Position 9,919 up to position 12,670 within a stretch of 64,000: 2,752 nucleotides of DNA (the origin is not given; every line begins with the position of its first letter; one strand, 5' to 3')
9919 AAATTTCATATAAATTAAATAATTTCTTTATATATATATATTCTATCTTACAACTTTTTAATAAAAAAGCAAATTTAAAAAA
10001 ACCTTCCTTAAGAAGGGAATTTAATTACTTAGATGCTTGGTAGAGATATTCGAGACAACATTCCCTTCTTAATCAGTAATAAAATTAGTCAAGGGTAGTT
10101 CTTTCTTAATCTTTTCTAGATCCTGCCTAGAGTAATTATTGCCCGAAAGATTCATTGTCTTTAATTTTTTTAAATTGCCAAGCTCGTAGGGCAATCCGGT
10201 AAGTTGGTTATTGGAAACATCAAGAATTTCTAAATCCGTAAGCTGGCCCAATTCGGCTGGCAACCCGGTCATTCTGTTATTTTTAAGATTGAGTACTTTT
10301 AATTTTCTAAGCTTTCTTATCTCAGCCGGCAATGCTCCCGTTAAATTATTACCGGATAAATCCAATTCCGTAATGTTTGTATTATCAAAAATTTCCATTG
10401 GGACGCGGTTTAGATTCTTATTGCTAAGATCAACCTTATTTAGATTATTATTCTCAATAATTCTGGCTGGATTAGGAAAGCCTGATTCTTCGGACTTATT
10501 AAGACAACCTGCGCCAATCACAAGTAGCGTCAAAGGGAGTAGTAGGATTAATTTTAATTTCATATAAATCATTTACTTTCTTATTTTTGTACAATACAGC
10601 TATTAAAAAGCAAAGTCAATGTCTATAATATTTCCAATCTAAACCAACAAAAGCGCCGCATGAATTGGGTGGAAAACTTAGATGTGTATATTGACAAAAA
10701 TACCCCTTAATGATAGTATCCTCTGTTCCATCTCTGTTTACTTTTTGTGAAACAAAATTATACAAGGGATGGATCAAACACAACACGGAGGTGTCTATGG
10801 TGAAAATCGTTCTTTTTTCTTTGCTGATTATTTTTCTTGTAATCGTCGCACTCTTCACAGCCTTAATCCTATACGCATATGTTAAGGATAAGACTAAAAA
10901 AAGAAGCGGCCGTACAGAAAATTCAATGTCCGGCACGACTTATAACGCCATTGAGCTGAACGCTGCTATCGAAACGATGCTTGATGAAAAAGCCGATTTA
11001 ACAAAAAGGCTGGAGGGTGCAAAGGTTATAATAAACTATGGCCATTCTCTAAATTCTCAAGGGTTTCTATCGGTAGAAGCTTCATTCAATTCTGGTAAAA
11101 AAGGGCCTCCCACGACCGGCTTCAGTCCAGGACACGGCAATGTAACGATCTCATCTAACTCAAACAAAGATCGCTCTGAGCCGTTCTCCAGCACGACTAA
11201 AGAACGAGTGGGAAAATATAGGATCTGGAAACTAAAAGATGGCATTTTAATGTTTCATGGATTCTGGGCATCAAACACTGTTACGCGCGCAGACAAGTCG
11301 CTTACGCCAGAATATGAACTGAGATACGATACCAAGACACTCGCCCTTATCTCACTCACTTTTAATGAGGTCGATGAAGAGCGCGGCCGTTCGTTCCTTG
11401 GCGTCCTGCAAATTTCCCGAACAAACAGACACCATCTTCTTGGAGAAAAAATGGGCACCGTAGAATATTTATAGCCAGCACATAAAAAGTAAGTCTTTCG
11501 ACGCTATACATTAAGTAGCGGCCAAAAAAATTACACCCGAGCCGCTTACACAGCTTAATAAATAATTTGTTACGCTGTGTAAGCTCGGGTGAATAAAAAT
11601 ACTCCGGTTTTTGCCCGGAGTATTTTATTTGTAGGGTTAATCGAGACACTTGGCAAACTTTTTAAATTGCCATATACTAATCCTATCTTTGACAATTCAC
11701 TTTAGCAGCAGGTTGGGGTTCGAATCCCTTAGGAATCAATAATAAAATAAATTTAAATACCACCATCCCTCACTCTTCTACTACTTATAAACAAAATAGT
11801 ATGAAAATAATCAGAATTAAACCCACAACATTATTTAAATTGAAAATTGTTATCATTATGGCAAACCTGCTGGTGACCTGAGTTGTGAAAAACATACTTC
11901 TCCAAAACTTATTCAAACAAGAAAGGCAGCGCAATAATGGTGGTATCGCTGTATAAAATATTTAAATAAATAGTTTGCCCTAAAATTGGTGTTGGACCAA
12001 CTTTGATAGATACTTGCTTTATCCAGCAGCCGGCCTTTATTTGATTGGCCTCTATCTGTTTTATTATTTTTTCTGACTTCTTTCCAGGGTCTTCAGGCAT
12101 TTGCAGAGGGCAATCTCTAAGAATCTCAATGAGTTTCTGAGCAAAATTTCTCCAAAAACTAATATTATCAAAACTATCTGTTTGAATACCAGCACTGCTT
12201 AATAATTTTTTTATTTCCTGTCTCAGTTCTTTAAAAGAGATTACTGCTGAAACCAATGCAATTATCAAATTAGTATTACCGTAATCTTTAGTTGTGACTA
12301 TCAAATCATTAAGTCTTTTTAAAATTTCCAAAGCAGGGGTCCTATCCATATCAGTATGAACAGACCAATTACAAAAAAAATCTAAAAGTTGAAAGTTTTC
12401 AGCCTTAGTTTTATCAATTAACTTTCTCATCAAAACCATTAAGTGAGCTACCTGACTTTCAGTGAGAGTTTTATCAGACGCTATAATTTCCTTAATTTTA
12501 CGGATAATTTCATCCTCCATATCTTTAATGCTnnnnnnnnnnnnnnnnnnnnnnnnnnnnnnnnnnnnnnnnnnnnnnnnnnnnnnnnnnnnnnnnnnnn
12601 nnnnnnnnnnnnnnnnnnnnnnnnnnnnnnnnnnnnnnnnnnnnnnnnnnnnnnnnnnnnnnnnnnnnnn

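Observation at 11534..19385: About 7.7-kb compositionally mosaic accessory island beside tRNA-Glu, carrying a coupled three-gene operon of unknown function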

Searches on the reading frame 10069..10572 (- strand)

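Call 6: search_protein_families(library=pfam, proteins=[window:10069-10572:-], max_evalue=0.1)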
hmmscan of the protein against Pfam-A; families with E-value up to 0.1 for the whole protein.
window:10069-10572:- (167 aa): 14 families
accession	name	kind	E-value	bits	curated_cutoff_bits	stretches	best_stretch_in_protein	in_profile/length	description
PF13855.12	LRR_8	-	1.5e-17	63.5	27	2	89-146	1-60/61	Leucine rich repeat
PF00560.39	LRR_1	-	1.4e-14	51.6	20.6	2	66-88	1-23/23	Leucine Rich Repeat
PF12799.13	LRR_4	-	7.9e-14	51.8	27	3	90-127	2-39/44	Leucine Rich repeats (2 copies)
PF23598.1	LRR_14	-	4.1e-12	46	40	1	48-149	53-152/353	Leucine-rich repeat region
PF23211.1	LRR_LRWD1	-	8.3e-06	26.1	28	1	67-147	18-98/190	Leucine-rich repeat and WD repeat-containing protein 1, LRR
PF13516.12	LRR_6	-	0.00025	21.3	23.4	1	64-79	2-17/24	Leucine Rich repeat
PF14580.12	LRR_9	-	0.0045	17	30.5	1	70-150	47-128/175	Leucine-rich repeat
PF25019.1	LRR_R13L1-DRL21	-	0.0051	17.2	27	1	40-143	24-125/127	R13L1/DRL21 LRRs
PF23286.1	LRR_13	-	0.0085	16.3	30.1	0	52-95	24-67/210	Disease resistance protein RPS4B-like, leucine-rich repeats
PF25013.1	LRR_Zer-1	-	0.0087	16.6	27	0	66-140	9-91/137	Zer-1-like, Leucine-rich repeats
PF17126.11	RsmF_methylt_CI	-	0.022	15.2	27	0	117-140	14-37/61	RsmF rRNA methyltransferase first C-terminal domain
PF07723.19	LRR_2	-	0.034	15.2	20.9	0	136-154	1-20/26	Leucine Rich Repeat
PF24048.1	LRR_NXF1-5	-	0.036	14.1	30.5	1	110-161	55-106/142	NXF1/2/3/5 leucine-rich repeat domain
PF13306.12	LRR_5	-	0.098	13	27.7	0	42-77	33-67/127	BspA type Leucine rich repeat region (6 copies)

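Call 8: search_protein_families(library=ncbifam, proteins=[window:10069-10572:-], max_evalue=0.1)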
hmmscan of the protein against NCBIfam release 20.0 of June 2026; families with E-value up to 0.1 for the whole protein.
window:10069-10572:- (167 aa): 8 families
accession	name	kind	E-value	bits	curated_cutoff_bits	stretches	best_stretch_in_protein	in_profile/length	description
NF041381.1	XopAC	subfamily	1.3e-16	60.4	450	1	37-122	108-193/451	XopAC/AvrAC family type III secretion system effector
NF041400.1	XopAE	equivalog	3.4e-15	56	600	1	35-147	36-149/478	type III secretion system effector XopAE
NF047464.1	FibnectbindLIC11051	equivalog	4.8e-13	48.5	1000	1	39-153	531-667/685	LIC_11051 family fibronectin-binding protein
NF041351.1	XopL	equivalog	8.3e-11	41.3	500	1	35-134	169-270/497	type III secretion system leucine-rich repeat domain-containing effector XopL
NF011897.0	PRK15370.1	equivalog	1.3e-06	26.6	1113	1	43-146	284-378/755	SPI-1 type III secretion system effector E3 ubiquitin transferase SlrP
NF011917.0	PRK15387.1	equivalog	3.7e-06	25.2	1243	1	64-156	381-466/788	type III secretion system effector E3 ubiquitin transferase SspH2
NF033188.1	internalin_H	exception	0.0001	21.1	1050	1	46-146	124-219/548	InlH/InlC2 family class 1 internalin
NF033187.0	internalin_J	exception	0.0099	14.2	1700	1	42-157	199-306/846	class 1 internalin InlJ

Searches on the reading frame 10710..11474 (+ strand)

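Call 6: search_protein_families(library=pfam, proteins=[window:10710-11474:+], max_evalue=0.1)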
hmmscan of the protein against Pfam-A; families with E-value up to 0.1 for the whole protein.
window:10710-11474:+ (254 aa): 7 families
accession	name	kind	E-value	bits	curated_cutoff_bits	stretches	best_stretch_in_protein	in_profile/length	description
PF12725.13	DUF3810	-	0.019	14.8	28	1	21-105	47-126/311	Protein of unknown function (DUF3810)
PF11457.13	DUF3021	-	0.033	14.8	24.7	1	10-64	78-125/130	Protein of unknown function (DUF3021)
PF06837.17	Fijivirus_P9-2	-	0.057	13.6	27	1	26-95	80-146/178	Fijivirus P9-2 protein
PF06687.17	SUR7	-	0.061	13.4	29.6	0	3-68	122-176/201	SUR7/PalI family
PF13800.11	Sigma_reg_N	-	0.067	13.9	26.3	0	29-65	11-45/91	Sigma factor regulator N-terminal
PF06667.17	PspB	-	0.072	13.6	25.6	0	33-90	3-60/73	Phage shock protein B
PF09911.14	DUF2140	-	0.075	13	34.3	0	33-95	5-68/187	Uncharacterized protein conserved in bacteria (DUF2140)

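Call 8: search_protein_families(library=ncbifam, proteins=[window:10710-11474:+], max_evalue=0.1)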
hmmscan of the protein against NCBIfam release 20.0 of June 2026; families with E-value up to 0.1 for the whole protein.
window:10710-11474:+ (254 aa): 3 families
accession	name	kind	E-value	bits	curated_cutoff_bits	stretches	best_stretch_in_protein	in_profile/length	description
NF045939.1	MHJ_0274_fam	hypoth_equivalog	0.0011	18.7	80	1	38-70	3-35/165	MHJ_0274 family protein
NF042931.1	SAG1386_EF1546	equivalog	0.013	15.6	80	1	31-74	27-72/158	SAG1386/EF1546 family surface-associated protein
NF045955.1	MHO_4530_fam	equivalog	0.047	12.3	125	1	35-66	2-34/515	MHO_4530 family protein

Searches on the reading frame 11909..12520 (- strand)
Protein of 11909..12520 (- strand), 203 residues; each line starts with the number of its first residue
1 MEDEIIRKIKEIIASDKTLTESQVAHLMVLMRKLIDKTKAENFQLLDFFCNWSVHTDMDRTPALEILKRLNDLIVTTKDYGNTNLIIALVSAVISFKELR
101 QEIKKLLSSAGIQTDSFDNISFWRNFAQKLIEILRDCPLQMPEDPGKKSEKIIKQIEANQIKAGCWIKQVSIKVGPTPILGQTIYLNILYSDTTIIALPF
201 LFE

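Call 6: search_protein_families(library=pfam, proteins=[window:11909-12520:-], max_evalue=0.1)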
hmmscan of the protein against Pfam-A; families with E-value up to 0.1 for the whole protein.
window:11909-12520:- (203 aa): 1 family
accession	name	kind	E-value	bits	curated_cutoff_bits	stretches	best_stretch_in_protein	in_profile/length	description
PF11428.13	DUF3196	-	0.042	13.9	28.2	1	11-83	95-162/264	Protein of unknown function (DUF3196)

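Call 7: search_protein_families(library=padloc, proteins=[window:11909-12520:-], max_evalue=0.1)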
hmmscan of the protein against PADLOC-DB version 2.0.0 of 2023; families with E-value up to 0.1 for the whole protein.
window:11909-12520:- (203 aa): 1 family
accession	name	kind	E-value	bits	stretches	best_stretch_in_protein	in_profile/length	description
PDLC01476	Cmr5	-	0.0084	13.8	1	118-157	56-96/131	CAS-III-B; effector_SS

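Call 8: search_protein_families(library=ncbifam, proteins=[window:11909-12520:-], max_evalue=0.1)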
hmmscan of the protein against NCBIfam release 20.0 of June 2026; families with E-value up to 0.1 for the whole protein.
window:11909-12520:- (203 aa): 0 families

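Call 11: search_protein_families(library=phrogs, proteins=[window:11909-12520:-], max_evalue=0.1)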
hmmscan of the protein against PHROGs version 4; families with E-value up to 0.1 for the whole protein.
window:11909-12520:- (203 aa): 0 families

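Call 22: find_homologous_proteins(query=window:11909-12520:-, max_evalue=0.01)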
Query window:11909-12520:- (203 aa): 3 proteins with E <= 0.01 among 168 candidates.
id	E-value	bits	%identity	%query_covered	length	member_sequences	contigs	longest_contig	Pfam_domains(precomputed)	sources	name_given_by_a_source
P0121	3.9e-127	439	100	100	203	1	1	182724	-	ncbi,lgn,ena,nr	ncbi:MAG: Uncharacterized protein G01um101413_699 [Parcubacteria group bacterium Gr01-1014_13]|nr:MA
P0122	1.2e-73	265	61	100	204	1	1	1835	-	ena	-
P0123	1.7e-58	215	51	100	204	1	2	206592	-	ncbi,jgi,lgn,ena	ncbi:MAG: hypothetical protein WC414_00640 [Patescibacteria group bacterium]|jgi:hypothetical protei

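Call 23: find_encoding_contigs(protein=P0123, flank=8000, max_places=3)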
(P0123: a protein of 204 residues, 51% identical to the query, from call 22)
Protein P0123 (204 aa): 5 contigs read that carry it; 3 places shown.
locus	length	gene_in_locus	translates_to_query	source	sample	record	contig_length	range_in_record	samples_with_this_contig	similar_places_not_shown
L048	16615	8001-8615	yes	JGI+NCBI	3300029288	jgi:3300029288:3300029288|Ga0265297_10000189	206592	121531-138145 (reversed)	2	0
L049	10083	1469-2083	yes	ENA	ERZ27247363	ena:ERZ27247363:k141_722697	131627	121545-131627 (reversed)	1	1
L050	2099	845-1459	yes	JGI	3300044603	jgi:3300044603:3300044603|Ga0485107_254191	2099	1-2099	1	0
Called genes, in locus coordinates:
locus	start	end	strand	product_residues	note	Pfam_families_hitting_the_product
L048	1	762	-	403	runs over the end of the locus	PF02655:ATP-grasp_3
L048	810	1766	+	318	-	PF01565:FAD_binding_4, PF02873:MurB_C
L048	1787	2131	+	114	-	PF02482:Ribosomal_S30AE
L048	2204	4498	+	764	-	PF07719:TPR_2 (faint), PF21033:RMD1-3 (faint), PF23914:TPR_CcmH_CycH (faint), PF13181:TPR_8 (weak), PF13414:TPR_11, PF13424:TPR_12 (weak), PF13432:TPR_16, PF14559:TPR_19 (weak), +4 more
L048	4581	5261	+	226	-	PF02463:SMC_N (weak), PF00005:ABC_tran, PF13304:AAA_21 (faint)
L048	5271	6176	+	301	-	PF18075:FtsX_ECD, PF02687:FtsX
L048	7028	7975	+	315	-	-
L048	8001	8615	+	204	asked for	-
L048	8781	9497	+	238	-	-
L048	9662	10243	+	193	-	-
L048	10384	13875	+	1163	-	PF09565:RE_NgoFVII (faint), PF13091:PLDc_2, PF00176:SNF2-rel_dom (weak), PF00270:DEAD (faint), PF04851:ResIII (faint), PF00271:Helicase_C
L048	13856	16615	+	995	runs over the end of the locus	PF20465:MmeI_hel (weak), PF20473:MmeI_Mtase, PF07669:Eco57I, PF02384:N6_Mtase, PF12950:TaqI_C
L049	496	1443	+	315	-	-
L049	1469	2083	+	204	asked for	-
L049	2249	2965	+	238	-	-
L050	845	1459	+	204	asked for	-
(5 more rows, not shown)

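Call 39: search_protein_families(library=pfam, alignment_id=A2, max_evalue=0.001)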
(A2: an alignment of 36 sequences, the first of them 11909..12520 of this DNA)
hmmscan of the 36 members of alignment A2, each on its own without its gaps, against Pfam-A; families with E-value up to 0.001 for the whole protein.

A. member 1, window:11909-12520:- (203 aa): 0 families

B. families by the number of members that match (of 36 scanned): 32 families (the first 25 are shown)
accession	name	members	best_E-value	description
PF01396.24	Zn_ribbon_Top1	2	2.8e-15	Topoisomerase DNA binding C4 zinc finger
PF02601.20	Exonuc_VII_L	1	3.5e-57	Exonuclease VII, large subunit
PF00580.27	UvrD-helicase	1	7.4e-49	UvrD/REP helicase N-terminal domain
PF08245.18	Mur_ligase_M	1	7.5e-33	Mur ligase middle domain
PF04471.18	Mrr_cat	1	1.2e-26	Restriction endonuclease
PF00565.23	SNase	1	4.5e-26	Staphylococcal nuclease homologue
PF01936.24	NYN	1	2.5e-25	NYN domain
PF04326.19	SLFN_AlbA_2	1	5.6e-24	Schlafen, AlbA_2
PF13245.12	AAA_19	1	4.2e-22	AAA domain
PF00570.28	HRDC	1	8.6e-21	HRDC domain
PF03477.21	ATP-cone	1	2.5e-20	ATP cone domain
PF22811.2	Zn_ribbon_NrdR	1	9.3e-20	Transcriptional repressor NrdR-like, N-terminal domain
PF12643.12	MazG-like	1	6.9e-18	MazG-like family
PF05050.19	Methyltransf_21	1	2.1e-16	Methyltransferase FkbM domain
PF13361.12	UvrD_C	1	4.7e-15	UvrD-like helicase C-terminal domain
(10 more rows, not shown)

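Call 89: search_solved_structures(query=A5, max_evalue=10)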
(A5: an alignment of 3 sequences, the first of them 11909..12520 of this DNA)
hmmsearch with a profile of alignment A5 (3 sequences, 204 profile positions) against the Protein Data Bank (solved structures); distinct sequences matched with E-value up to 10: 6.
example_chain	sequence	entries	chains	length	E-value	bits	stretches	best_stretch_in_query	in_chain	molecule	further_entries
6lvt_A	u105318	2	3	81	0.044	16.5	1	2-77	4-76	Acyl carrier protein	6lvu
9bve_A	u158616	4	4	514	0.27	13.9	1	42-84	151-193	Son of sevenless homolog 2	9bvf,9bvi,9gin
8uh0_A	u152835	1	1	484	0.7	12.5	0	42-84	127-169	Son of sevenless homolog 2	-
6eie_A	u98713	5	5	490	0.72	12.5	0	42-84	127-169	Son of sevenless homolog 2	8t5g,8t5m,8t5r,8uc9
8uf2_A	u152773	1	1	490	0.72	12.5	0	42-84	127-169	Son of sevenless homolog 2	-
21zd_A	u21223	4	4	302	0.84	12.3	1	89-157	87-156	Ferric anguibactin-binding protein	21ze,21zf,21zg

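Call 111: search_protein_families(library=pfam, proteins=[L048:7028-7972:+, L048:8781-9494:+, L048:9662-10240:+], max_evalue=0.01)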
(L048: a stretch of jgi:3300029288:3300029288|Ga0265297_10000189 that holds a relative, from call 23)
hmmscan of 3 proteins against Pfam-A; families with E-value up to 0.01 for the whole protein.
L048:7028-7972:+ (315 aa): 1 family
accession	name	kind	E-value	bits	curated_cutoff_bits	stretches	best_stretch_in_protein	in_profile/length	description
PF10157.14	BORCS6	-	0.0063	17.1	35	0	192-240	47-95/101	BLOC-1-related complex sub-unit 6 C-terminal helix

L048:8781-9494:+ (238 aa): 1 family
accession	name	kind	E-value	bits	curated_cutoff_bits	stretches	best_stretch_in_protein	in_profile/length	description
PF14523.12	Syntaxin_2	-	0.0093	16.4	26.5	0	6-71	50-119/134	Syntaxin-like protein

L048:9662-10240:+ (193 aa): 0 families
